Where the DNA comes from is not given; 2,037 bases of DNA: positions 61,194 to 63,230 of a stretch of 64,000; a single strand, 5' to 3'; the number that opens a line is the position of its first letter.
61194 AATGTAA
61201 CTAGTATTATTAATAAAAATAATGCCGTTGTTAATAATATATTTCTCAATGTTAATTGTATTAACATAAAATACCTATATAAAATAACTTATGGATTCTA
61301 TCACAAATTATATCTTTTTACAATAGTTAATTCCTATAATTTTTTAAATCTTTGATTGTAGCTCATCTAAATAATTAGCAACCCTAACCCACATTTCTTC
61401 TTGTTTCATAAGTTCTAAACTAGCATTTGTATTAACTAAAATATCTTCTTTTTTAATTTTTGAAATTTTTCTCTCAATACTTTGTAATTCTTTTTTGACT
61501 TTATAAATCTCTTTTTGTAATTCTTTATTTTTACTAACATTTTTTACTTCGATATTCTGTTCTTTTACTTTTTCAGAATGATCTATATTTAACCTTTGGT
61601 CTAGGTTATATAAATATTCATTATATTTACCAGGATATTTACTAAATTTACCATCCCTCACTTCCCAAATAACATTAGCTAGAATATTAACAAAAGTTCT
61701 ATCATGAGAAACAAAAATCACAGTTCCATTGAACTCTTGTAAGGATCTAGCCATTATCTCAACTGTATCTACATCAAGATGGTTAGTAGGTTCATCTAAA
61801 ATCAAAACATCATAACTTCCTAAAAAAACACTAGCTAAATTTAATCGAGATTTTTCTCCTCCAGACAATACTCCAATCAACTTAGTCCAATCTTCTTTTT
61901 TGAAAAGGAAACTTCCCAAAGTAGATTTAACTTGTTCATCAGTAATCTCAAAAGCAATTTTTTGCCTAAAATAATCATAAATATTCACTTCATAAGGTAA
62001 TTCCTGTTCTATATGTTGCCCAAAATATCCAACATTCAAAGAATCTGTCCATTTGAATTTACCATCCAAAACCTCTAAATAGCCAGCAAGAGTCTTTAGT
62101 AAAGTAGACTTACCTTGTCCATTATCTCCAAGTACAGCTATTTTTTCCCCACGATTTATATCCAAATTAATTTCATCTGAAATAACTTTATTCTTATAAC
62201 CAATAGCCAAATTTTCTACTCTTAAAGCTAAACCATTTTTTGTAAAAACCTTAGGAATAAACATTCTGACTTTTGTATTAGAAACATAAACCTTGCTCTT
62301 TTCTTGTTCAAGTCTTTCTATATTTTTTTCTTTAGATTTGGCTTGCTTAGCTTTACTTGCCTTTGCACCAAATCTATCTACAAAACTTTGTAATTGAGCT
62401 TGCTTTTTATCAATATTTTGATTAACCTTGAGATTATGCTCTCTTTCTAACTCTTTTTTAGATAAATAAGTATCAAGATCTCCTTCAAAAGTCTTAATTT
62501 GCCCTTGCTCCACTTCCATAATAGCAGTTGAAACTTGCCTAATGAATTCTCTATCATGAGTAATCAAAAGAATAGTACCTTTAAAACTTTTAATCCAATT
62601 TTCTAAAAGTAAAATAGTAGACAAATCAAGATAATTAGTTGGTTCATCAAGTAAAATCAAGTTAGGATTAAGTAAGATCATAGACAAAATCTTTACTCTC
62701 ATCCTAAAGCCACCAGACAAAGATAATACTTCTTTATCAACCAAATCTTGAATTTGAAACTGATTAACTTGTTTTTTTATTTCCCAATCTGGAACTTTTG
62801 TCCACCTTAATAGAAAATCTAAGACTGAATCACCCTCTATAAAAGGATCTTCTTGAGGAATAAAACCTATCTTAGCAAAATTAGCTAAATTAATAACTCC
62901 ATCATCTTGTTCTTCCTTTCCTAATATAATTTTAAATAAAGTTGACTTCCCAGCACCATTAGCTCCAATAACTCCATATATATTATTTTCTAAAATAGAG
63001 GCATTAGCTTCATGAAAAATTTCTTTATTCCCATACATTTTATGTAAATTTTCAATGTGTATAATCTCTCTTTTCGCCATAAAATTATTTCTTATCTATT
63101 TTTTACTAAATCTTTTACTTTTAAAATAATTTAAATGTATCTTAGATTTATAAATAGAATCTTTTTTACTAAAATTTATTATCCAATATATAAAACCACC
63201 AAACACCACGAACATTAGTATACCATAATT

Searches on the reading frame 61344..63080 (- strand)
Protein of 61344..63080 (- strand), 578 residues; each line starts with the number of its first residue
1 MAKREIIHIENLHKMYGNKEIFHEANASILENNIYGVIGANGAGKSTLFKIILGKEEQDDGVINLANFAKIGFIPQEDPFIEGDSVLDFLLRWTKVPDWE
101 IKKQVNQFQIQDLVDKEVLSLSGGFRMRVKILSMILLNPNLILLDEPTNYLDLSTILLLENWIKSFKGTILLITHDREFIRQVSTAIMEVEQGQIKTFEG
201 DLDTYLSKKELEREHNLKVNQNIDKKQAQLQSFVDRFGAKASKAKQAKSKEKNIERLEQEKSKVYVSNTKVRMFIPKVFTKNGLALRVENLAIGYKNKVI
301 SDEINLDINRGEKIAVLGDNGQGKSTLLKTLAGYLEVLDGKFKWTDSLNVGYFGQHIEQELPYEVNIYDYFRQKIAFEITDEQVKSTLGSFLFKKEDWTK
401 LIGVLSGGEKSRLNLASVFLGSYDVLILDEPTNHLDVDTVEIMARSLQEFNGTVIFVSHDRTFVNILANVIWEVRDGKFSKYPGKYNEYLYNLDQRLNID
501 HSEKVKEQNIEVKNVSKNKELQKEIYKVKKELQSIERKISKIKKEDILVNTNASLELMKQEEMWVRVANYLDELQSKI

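Call 14: search_protein_families(library=pfam, proteins=[window:61344-63080:-], max_evalue=0.001)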
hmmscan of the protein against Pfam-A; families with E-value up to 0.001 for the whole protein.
window:61344-63080:- (578 aa): 8 families
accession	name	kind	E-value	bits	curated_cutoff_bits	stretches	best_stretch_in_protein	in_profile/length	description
PF00005.33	ABC_tran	-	2.3e-46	158.2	25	2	24-149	3-137/137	ABC transporter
PF12848.13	ABC_tran_Xtn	-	3.5e-19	69.1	25.9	1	189-262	2-75/85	ABC transporter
PF13304.12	AAA_21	-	8.9e-15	56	27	1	372-461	193-300/304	AAA domain, putative AbiEii toxin, Type IV TA system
PF13555.12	AAA_29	-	2.2e-07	30.9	27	0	20-49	10-39/61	P-loop containing region of AAA domain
PF02463.25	SMC_N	-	4.2e-05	23.5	40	0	380-467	119-205/220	RecF/RecN/SMC N terminal domain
PF03193.22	RsgA_GTPase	-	0.0003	21.1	30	0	27-61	101-135/174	RsgA GTPase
PF13401.12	AAA_22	-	0.00031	21.5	27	0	314-349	8-33/130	AAA domain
PF05729.18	NACHT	-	0.00044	20.6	26.7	0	314-332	3-21/167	NACHT domain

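Call 48: find_encoding_contigs(protein=window:61344-63080:-, flank=10000, max_places=3)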
Protein window:61344-63080:- (578 aa): no gene with exactly this product is on record in the collection.
